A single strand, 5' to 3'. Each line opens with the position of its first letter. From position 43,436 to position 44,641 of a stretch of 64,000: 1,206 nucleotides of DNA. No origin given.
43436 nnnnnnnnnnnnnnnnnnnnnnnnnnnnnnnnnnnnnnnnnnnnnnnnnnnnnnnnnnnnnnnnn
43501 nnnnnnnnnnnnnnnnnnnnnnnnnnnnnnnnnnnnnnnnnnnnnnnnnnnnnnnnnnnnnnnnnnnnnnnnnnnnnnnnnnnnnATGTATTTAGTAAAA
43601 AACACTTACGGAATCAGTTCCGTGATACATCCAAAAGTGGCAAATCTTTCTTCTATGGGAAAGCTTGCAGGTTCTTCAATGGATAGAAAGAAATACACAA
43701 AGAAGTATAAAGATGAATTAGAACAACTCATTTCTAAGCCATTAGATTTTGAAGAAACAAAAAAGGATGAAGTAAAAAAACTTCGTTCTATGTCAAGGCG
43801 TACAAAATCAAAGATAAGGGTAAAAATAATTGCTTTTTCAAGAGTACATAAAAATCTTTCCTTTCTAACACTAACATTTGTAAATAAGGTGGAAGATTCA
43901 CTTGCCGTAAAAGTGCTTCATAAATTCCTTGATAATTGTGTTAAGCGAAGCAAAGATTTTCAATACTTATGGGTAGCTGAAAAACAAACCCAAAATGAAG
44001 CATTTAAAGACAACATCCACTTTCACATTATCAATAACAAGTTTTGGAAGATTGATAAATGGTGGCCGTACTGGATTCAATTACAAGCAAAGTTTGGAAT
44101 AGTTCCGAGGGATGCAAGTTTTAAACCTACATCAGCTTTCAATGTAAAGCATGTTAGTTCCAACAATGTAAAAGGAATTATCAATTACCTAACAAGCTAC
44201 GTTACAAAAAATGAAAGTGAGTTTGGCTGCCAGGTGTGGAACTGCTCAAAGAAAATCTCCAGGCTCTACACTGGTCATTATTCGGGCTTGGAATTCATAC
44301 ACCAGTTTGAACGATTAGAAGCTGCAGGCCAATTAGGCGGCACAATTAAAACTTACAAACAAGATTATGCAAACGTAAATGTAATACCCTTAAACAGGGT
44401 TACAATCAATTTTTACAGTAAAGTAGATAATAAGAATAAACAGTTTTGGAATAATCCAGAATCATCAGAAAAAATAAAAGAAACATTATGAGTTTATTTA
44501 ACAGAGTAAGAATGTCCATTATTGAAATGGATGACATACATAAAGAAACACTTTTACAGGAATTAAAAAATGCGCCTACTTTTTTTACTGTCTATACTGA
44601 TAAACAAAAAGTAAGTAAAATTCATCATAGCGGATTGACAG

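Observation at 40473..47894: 7.36-kb integrative element in the 3' end of tRNA-Leu(UAA) with reconstructable attL/attR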

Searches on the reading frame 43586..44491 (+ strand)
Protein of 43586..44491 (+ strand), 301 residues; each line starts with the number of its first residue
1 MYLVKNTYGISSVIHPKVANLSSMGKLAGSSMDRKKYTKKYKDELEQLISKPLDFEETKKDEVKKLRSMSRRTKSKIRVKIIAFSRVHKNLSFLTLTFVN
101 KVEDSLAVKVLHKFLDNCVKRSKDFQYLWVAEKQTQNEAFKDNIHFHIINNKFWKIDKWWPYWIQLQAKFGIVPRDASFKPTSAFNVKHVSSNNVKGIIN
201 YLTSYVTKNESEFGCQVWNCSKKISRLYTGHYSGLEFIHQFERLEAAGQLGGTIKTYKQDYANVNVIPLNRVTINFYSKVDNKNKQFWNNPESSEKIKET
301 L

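Call 7: search_protein_families(library=pfam, proteins=[window:43586-44491:+], max_evalue=0.1)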
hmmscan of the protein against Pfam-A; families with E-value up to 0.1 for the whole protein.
window:43586-44491:+ (301 aa): 1 family
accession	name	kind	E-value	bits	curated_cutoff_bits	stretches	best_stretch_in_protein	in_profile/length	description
PF23343.2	REP_ORF2-G2P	-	4.6e-10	40.1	27.8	1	92-209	2-98/99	Replication-associated protein ORF2/G2P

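Call 8: search_protein_families(library=phrogs, proteins=[window:43586-44491:+], max_evalue=0.01)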
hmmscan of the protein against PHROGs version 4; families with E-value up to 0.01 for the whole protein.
window:43586-44491:+ (301 aa): 2 families
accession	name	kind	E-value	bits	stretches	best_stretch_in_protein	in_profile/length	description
phrog_3584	-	DNA, RNA and nucleotide metabolism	1.8e-08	35.1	1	111-224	96-191/265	replication initiation protein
phrog_3419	-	DNA, RNA and nucleotide metabolism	3.9e-08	34.2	1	59-224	77-229/289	rolling circle DNA replication initiation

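Call 9: search_protein_families(library=padloc, proteins=[window:43586-44491:+], max_evalue=0.01)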
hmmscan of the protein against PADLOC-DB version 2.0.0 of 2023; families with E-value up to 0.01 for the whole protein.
window:43586-44491:+ (301 aa): 1 family
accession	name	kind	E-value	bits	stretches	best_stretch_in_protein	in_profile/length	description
PDLC04594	PDC-M35B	-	0.0034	15.6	0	23-70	51-98/148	-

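Call 17: find_encoding_contigs(protein=window:43586-44491:+, flank=10000, max_places=10)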
Protein window:43586-44491:+ (301 aa): 1 contig read that carries it; 1 place shown.
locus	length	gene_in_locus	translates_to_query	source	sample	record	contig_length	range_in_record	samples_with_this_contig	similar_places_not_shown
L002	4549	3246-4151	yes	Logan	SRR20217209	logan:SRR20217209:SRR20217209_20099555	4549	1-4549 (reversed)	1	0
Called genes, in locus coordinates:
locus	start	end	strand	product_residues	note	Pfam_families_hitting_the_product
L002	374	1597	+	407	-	PF17293:Arm-DNA-bind_5, PF13102:Phage_int_SAM_5, PF00589:Phage_integrase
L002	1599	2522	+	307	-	-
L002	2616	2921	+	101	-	PF12728:HTH_17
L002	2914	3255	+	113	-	-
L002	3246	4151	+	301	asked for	PF23343:REP_ORF2-G2P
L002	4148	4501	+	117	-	-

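Call 19: find_homologous_proteins(query=window:43586-44491:+, max_evalue=0.001)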
Query window:43586-44491:+ (301 aa): 272 proteins with E <= 0.001 among 653 candidates; the best 120 are listed.
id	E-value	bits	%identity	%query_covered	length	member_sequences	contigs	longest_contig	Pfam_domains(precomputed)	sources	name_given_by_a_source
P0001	1.8e-198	676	100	100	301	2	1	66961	PF23343.3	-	-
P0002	1.6e-162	558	82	100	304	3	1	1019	PF23343.3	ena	-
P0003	1.5e-151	522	77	100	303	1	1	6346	PF23343.3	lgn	-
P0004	2.9e-150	518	77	99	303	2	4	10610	PF23343.3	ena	-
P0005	1.5e-148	512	73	100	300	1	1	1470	PF23343.3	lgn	-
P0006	8.9e-146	503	74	99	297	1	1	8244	PF23343.3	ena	-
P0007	5.7e-143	494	75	93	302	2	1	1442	PF23343.3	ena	-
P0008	3.1e-130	452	68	96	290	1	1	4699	PF23343.3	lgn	-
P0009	2.9e-129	449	76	84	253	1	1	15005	PF23343.3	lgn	-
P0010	1.1e-123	430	64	99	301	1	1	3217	PF23343.3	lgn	-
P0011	3.6e-123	429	65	95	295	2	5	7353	PF23343.3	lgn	-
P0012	9.3e-123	427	64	97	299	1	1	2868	PF23343.3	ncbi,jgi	jgi:hypothetical protein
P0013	1.2e-121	424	65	96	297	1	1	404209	PF23343.3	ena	-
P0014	3.4e-120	419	62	99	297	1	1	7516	PF23343.3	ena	-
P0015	3.5e-120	419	62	96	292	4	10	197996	PF23343.3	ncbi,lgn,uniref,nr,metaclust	ncbi:hypothetical protein SAMN05444410_108166 [Hydrobacter penzbergensis]|uniref:Replication-associa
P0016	3.7e-119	415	62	95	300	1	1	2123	PF23343.3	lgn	-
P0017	6.5e-119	415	61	98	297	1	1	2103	PF23343.3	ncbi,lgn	-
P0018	6.7e-119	415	59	99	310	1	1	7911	PF23343.3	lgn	-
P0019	2.3e-118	413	59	99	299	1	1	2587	PF23343.3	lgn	-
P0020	3.5e-118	412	62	97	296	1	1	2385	PF23343.3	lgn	-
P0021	1.3e-117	410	59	98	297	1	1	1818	PF23343.3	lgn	-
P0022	1.5e-117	410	62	96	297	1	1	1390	PF23343.3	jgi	jgi:hypothetical protein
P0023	6.3e-117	408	63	94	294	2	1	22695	PF23343.3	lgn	-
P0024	6.6e-117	408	64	96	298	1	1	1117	PF23343.3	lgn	-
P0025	2.0e-116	407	60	99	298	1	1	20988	PF23343.3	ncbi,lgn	-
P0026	2.0e-116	406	61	98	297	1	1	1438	PF23343.3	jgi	jgi:hypothetical protein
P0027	4.0e-116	405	60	98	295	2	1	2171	PF23343.3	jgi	jgi:hypothetical protein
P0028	6.7e-116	405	60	97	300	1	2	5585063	PF23343.3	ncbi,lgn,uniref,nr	ncbi:hypothetical protein SAMN05444008_1018 [Cnuella takakiae]|uniref:Replication-associated protein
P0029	1.1e-115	404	60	99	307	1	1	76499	PF23343.3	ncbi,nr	ncbi:MAG: hypothetical protein KGO81_08180 [Bacteroidota bacterium]|nr:hypothetical protein [Bactero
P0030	2.6e-115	403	61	98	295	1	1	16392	PF23343.3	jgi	jgi:hypothetical protein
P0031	9.4e-115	401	59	98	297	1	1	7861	PF23343.3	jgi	jgi:hypothetical protein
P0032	1.3e-114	401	60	96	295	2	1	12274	PF23343.3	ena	-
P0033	1.5e-114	400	59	96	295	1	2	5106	PF23343.3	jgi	jgi:hypothetical protein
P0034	2.5e-114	400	60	96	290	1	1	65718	PF23343.3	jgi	jgi:hypothetical protein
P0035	2.5e-114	400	61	96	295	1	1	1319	PF23343.3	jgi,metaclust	metaclust:\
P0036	3.8e-114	399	62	98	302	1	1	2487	PF23343.3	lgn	-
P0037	9.7e-114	398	61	97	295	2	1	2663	PF23343.3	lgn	-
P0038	2.2e-113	397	60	96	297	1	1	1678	PF23343.3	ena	-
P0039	2.3e-113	396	59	98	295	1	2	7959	PF23343.3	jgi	jgi:hypothetical protein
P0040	3.2e-113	396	59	98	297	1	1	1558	PF23343.3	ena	-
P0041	4.1e-113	396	60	98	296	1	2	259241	PF23343.3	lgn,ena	-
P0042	5.2e-113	395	61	96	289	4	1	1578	PF23343.3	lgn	-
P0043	6.1e-113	395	60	98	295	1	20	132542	PF23343.3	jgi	jgi:hypothetical protein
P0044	9.2e-113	394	60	97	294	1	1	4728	PF23343.3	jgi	jgi:hypothetical protein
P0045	1.5e-112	394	61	97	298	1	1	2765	PF23343.3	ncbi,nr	ncbi:MAG: hypothetical protein EOO46_16050 [Flavobacterium sp.]|nr:MAG: hypothetical protein EOO46_1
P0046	2.5e-112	393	61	96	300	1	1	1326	PF23343.3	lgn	-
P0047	3.7e-112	392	57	99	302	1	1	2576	PF23343.3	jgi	-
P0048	7.3e-112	392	58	96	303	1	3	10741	PF23343.3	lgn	-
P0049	1.5e-111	391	60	96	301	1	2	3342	PF23343.3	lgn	-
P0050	2.5e-111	390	57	98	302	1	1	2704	PF23343.3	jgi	jgi:hypothetical protein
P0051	7.6e-111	388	59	99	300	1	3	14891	PF23343.3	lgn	-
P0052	9.3e-111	388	58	96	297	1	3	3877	PF23343.3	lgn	-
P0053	1.5e-110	387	64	87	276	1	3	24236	PF23343.3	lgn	-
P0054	2.3e-110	387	57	99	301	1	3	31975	PF23343.3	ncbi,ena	-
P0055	3.6e-110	386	58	98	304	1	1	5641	PF23343.3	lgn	-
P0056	8.0e-110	385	58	98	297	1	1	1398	PF23343.3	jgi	jgi:hypothetical protein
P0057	8.2e-110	385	60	97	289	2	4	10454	PF23343.3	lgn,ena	-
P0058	1.2e-109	384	57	98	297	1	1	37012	PF23343.3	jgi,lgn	jgi:hypothetical protein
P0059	4.3e-109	382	57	99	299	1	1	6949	PF23343.3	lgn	-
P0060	6.0e-109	382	55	98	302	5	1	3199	PF23343.3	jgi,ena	-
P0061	6.3e-109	382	57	96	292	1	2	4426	PF23343.3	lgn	-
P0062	6.5e-109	382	58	98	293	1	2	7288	PF23343.3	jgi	jgi:hypothetical protein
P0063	2.4e-108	380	56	98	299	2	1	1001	PF23343.3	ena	-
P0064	3.0e-108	380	57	98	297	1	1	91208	PF23343.3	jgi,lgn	jgi:hypothetical protein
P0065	3.5e-108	379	59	96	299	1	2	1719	PF23343.3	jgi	jgi:hypothetical protein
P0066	3.7e-108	379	60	97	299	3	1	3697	PF23343.3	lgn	-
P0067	6.5e-108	379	57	96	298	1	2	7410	PF23343.3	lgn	-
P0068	8.9e-108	378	59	96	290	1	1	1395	PF23343.3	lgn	-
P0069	1.3e-107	378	57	96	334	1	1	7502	PF23343.3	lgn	-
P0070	1.7e-107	377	58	96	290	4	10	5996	PF23343.3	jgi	jgi:hypothetical protein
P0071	6.3e-107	375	58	96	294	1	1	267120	PF23343.3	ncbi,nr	ncbi:MAG TPA: hypothetical protein VG738_16030 [Chitinophagaceae bacterium]|nr:hypothetical protein 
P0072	1.2e-106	374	55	98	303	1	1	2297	PF23343.3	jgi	jgi:hypothetical protein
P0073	1.8e-106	374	56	98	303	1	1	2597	PF23343.3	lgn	-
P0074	2.2e-106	374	57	96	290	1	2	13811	PF23343.3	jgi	jgi:hypothetical protein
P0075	3.1e-106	373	54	99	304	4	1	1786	PF23343.3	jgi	-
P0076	4.2e-106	373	57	96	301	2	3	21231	PF23343.3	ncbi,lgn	-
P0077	5.5e-106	372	55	96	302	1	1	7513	PF23343.3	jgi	jgi:hypothetical protein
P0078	2.3e-105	370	58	97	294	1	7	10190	PF23343.3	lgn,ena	-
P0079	2.9e-105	370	59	96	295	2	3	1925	PF23343.3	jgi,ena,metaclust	metaclust:\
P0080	3.0e-105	370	56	97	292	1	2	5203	PF23343.3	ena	-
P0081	3.1e-105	370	57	97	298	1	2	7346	PF23343.3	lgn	-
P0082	3.6e-105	370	56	98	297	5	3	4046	PF23343.3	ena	-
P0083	3.8e-105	369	57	96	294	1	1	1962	PF23343.3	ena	-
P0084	7.2e-105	369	56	99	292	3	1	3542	PF23343.3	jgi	-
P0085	1.1e-104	368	58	96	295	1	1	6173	PF23343.3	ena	-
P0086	1.4e-104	368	56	98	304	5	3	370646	PF23343.3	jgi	jgi:hypothetical protein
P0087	1.4e-104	368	57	96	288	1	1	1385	PF23343.3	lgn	-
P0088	1.8e-104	367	58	96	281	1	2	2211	PF23343.3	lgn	-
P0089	2.1e-104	367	56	96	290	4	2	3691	PF23343.3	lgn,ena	-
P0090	3.9e-104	366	57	96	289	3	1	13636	PF23343.3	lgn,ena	-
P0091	4.2e-104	366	57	98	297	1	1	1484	PF23343.3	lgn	-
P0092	4.4e-104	366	56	96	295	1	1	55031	PF23343.3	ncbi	-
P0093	9.8e-104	365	54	96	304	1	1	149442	PF23343.3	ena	-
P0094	1.4e-103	364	58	96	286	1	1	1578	PF23343.3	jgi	jgi:hypothetical protein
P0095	3.3e-103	363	58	96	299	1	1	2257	PF23343.3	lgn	-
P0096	3.6e-103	363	57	100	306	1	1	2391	PF23343.3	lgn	-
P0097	3.7e-103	363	55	98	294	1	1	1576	PF23343.3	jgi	jgi:hypothetical protein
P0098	4.4e-103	363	57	96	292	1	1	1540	PF23343.3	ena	-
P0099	1.3e-102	361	56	97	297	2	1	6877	PF23343.3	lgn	-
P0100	4.5e-102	359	59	96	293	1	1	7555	PF23343.3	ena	-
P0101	8.5e-102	358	57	96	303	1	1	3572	PF23343.3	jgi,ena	-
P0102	1.1e-101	358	56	96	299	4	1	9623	PF23343.3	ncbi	-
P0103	1.2e-101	358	56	96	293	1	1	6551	PF23343.3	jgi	jgi:hypothetical protein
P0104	2.2e-101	357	57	91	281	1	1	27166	PF23343.3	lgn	-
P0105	3.0e-101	357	54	99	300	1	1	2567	PF23343.3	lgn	-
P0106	6.8e-101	356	54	98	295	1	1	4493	PF23343.3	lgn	-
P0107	9.7e-101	355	56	96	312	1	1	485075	PF23343.3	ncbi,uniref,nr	ncbi:hypothetical protein QWZ08_01960 [Ferruginibacter paludis]|uniref:rolling circle replication-as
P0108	1.2e-100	355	55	98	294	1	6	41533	PF23343.3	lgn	-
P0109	1.2e-100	355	55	96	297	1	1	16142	PF23343.3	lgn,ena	-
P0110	3.6e-100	353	56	96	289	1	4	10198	PF23343.3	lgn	-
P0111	6.5e-100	352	55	96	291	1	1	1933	PF23343.3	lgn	-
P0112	6.8e-100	352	56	98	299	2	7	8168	PF23343.3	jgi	jgi:hypothetical protein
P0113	9.5e-100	352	60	88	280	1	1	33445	PF23343.3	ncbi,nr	ncbi:MAG: hypothetical protein Q8891_16270 [Bacteroidota bacterium]|nr:hypothetical protein [Bactero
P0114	9.7e-100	352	54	96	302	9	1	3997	PF23343.3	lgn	-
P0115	1.2e-99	351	54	96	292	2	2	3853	PF23343.3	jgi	jgi:hypothetical protein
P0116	2.1e-99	351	54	96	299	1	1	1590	PF23343.3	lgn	-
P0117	2.8e-99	350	56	96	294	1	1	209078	PF23343.3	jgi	jgi:hypothetical protein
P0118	3.8e-99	350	54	96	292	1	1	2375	PF23343.3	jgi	jgi:hypothetical protein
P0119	4.4e-99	350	56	96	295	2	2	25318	PF23343.3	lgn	-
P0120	6.4e-99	349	54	96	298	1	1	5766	PF23343.3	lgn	-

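Call 20: find_encoding_contigs(protein=P0003, flank=10000, max_places=4)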
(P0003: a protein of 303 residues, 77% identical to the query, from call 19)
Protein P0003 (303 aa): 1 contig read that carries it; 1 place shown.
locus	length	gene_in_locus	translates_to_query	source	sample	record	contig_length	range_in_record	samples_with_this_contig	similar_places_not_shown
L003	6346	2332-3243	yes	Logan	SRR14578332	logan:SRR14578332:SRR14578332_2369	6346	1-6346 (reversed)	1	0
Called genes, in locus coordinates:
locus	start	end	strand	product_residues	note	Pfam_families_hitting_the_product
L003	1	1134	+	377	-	?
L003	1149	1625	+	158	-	-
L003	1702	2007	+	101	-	PF12728:HTH_17 (weak)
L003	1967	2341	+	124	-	-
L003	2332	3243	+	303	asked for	PF23343:REP_ORF2-G2P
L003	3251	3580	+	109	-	-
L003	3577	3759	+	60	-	-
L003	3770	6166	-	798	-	-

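Call 21: find_encoding_contigs(protein=P0004, flank=10000, max_places=4)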
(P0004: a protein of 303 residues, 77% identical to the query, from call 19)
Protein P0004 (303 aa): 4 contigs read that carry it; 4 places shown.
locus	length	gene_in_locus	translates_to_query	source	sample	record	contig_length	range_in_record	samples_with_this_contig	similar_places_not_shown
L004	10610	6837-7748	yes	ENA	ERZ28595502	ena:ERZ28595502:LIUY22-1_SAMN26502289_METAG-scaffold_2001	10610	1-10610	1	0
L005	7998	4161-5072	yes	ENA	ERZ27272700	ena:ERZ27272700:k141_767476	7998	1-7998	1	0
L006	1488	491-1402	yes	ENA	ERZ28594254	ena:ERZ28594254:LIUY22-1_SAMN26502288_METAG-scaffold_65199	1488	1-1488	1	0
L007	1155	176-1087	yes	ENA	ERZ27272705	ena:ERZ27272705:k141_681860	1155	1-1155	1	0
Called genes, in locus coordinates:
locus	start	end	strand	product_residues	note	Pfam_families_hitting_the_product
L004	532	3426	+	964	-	PF01436:NHL (faint), PF25021:TEN_NHL, PF13927:Ig_3 (faint), PF13585:CHU_C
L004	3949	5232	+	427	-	PF17293:Arm-DNA-bind_5, PF13102:Phage_int_SAM_5, PF00589:Phage_integrase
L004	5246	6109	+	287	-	-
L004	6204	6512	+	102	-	PF12728:HTH_17 (weak)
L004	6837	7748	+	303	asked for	PF23343:REP_ORF2-G2P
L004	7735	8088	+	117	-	-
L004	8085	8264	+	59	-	-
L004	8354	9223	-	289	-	-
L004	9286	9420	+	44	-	-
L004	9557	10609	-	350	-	?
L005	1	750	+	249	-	?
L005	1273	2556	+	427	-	PF17293:Arm-DNA-bind_5, PF13102:Phage_int_SAM_5, PF00589:Phage_integrase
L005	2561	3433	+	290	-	-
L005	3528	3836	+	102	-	PF12728:HTH_17 (weak)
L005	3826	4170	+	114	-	-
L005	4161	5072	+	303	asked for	PF23343:REP_ORF2-G2P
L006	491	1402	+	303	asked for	PF23343:REP_ORF2-G2P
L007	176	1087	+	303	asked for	PF23343:REP_ORF2-G2P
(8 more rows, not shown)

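Call 22: find_encoding_contigs(protein=P0006, flank=10000, max_places=4)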
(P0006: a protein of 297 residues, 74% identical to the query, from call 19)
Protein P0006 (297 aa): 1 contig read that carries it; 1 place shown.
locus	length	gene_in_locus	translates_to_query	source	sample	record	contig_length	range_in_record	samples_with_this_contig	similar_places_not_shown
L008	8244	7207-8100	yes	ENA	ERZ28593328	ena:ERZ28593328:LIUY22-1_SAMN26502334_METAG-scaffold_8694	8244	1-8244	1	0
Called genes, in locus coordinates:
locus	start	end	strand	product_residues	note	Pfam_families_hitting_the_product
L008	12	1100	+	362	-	PF04303:PrpF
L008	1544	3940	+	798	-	PF00933:Glyco_hydro_3, PF01915:Glyco_hydro_3_C, PF14310:Fn3-like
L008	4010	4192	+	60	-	-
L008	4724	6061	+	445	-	PF17293:Arm-DNA-bind_5, PF13102:Phage_int_SAM_5, PF00589:Phage_integrase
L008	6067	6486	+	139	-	-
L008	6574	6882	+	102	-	-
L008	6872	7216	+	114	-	-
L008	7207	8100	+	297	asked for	PF23343:REP_ORF2-G2P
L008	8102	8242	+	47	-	?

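Call 32: find_related_loci(query=A3, collection=genome_contigs, flank=10000)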
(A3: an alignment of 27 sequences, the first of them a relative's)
Query A3 (301 aa) in genome_contigs; peptide patterns used: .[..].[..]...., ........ (x = any residue, [..] = any of these).
133 stretches matched a pattern; 92 encode a relative of the query (tblastn E <= 1e-3); the best 80 are kept; 79 distinct loci.
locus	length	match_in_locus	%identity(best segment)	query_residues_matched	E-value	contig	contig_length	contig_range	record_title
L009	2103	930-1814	61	1-295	4e-132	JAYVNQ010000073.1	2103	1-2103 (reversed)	MAG: Chitinophagales bacterium isolate GL65_DN_metabinner_13 GL65_DN_metabinner_13_72, whole genome shotgun sequence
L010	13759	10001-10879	60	1-299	7e-122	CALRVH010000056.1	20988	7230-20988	MAG: Chitinophaga pinensis isolate JJ-MEM5D2-223-6-m1-bin345 genome assembly, contig: JJ-MEM5D2-223-C432, whole genome s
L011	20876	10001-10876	60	1-292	1e-119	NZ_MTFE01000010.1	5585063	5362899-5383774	Cnuella takakiae strain RG1-1 Scaffold1, whole genome shotgun sequence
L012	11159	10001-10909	60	1-299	7e-118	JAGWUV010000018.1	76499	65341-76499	MAG: Bacteroidota bacterium isolate REEB404 contig-150_221, whole genome shotgun sequence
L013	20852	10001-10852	58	1-288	2e-112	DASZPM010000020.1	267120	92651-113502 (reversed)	MAG TPA_asm: Chitinophagaceae bacterium isolate SMAG_U5971 k141_866056, whole genome shotgun sequence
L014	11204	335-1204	59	1-288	6e-112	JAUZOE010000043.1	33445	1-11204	MAG: Bacteroidota bacterium isolate bin50(3d) KIDBMPAE_43, whole genome shotgun sequence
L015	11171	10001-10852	56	1-288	7e-109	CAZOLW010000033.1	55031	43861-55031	MAG TPA_asm: uncultured Chitinophagaceae bacterium isolate SRP302447_co4_785 genome assembly, contig: NODE_1743_length_5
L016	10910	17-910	57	1-298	1e-108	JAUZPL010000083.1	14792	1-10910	MAG: Bacillota bacterium isolate bin73(3d) CPAMDJGK_83, whole genome shotgun sequence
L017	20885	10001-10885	56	1-289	3e-106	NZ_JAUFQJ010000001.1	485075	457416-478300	Ferruginibacter paludis strain CECT 8366 platanus_K_17_124_1, whole genome shotgun sequence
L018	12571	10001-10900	54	1-296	3e-100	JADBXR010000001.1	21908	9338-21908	MAG: Chitinophagaceae bacterium isolate M55BS1SP2A09MG M55BS1_1, whole genome shotgun sequence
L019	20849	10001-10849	54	3-289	2e-94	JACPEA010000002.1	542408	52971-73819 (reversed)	MAG: Bacteroidetes bacterium isolate NC_groundwater_323_Ag_B-0.1um_47_15 GD18-4_B1_scaffold_91469, whole genome shotgun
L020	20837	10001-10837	51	3-285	2e-90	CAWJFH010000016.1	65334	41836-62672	MAG: uncultured Flavobacteriaceae bacterium isolate MFD03250.bin.2.46 genome assembly, contig: contig_1946, whole genome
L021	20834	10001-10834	51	1-288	2e-89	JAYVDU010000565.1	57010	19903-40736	MAG: Bacteroidota bacterium isolate GL34_UP_concoct_161_sub GL34_UP_concoct_161_sub_564, whole genome shotgun sequence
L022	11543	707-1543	51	3-285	7e-88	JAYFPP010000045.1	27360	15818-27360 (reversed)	MAG: Paludibacter sp. isolate CA_125 c_CA_000000035438, whole genome shotgun sequence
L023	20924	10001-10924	47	3-296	9e-88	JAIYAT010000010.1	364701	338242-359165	MAG: Bacteroidetes bacterium isolate E1_MAG_00012 pond_E1_MAG_00012_000000000023, whole genome shotgun sequence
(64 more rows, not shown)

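Call 38: search_dna_similar(query=window:43586-44491:+, collection=phages, mode=protein, max_evalue=0.001)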
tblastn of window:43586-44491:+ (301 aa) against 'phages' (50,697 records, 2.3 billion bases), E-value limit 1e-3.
No match.

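Call 43: find_related_loci(query=A3, collection=viral_contigs, flank=10000)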
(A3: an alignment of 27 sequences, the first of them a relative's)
Query A3 (301 aa) in viral_contigs; peptide patterns used: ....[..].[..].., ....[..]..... (x = any residue, [..] = any of these).
76 stretches matched a pattern, but none encodes a relative of the query by tblastn (E <= 1e-3).
